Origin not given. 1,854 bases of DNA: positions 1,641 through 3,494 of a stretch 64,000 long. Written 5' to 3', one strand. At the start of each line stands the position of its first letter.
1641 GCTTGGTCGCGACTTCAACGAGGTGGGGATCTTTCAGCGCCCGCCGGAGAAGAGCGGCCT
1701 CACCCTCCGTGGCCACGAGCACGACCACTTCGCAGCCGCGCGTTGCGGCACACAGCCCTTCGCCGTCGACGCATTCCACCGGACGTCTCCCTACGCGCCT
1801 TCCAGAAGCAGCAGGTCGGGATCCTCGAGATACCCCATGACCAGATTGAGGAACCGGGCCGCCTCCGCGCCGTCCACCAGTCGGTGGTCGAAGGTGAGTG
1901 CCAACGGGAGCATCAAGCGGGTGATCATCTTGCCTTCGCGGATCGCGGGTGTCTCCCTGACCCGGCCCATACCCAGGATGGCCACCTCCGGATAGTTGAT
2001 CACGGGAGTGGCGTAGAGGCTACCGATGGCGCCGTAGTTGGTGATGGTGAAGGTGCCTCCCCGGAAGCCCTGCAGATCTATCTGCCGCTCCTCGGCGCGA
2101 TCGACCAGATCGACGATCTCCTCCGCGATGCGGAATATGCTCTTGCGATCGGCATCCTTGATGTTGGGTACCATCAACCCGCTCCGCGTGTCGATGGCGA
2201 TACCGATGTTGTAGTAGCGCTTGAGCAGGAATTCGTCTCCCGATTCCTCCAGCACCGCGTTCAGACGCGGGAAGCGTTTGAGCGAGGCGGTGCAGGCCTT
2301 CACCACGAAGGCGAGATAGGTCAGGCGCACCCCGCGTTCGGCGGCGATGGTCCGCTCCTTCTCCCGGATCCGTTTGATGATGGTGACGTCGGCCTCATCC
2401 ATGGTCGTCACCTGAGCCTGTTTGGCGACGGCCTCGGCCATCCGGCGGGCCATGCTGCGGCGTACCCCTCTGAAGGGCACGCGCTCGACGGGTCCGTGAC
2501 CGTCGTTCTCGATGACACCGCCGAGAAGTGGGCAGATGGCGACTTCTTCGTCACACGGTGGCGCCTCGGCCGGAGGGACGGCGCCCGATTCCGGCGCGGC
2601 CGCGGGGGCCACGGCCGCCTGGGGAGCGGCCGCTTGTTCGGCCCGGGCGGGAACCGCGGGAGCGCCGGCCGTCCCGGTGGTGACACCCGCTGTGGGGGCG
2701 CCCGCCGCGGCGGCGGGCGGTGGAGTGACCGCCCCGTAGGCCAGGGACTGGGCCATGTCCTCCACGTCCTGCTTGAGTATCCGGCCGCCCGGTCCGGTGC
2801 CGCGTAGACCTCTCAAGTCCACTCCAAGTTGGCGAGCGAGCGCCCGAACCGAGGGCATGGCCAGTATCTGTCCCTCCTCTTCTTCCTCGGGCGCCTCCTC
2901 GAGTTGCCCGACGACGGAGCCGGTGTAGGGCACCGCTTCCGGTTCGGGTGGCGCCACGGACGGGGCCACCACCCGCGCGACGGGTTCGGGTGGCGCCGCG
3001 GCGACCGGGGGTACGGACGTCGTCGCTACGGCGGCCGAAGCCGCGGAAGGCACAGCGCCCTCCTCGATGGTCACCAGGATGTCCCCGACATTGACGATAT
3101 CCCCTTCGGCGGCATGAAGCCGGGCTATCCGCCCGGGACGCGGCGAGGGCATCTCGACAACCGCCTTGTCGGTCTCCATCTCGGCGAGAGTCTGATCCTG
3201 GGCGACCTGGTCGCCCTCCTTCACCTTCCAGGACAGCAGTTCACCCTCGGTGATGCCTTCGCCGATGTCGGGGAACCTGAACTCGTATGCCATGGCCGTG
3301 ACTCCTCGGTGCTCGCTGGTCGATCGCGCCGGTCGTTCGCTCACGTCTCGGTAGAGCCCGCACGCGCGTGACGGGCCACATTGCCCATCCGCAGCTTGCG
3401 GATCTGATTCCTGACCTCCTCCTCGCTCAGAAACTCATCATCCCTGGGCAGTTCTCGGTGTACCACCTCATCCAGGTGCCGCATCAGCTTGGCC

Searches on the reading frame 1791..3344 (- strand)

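Call 69: search_protein_families(library=pfam, max_evalue=0.000001, proteins=[window:1791-3344:-])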
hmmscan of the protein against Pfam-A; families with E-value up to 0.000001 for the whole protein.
window:1791-3344:- (517 aa): 4 families
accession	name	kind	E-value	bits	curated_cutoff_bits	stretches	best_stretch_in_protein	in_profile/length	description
PF00198.28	2-oxoacid_dh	-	5.1e-79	265.4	23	1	285-514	3-232/232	2-oxoacid dehydrogenases acyltransferase (catalytic domain)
PF00364.28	Biotin_lipoyl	-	3.1e-22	78.6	22.1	1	21-93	2-73/73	Biotin-requiring enzyme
PF02817.22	E3_binding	-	4e-16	59.4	23.7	1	160-195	1-36/36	e3 binding domain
PF13533.13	Biotin_lipoyl_2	-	6.8e-11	42.2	29.8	0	67-94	5-32/32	Biotin-lipoyl like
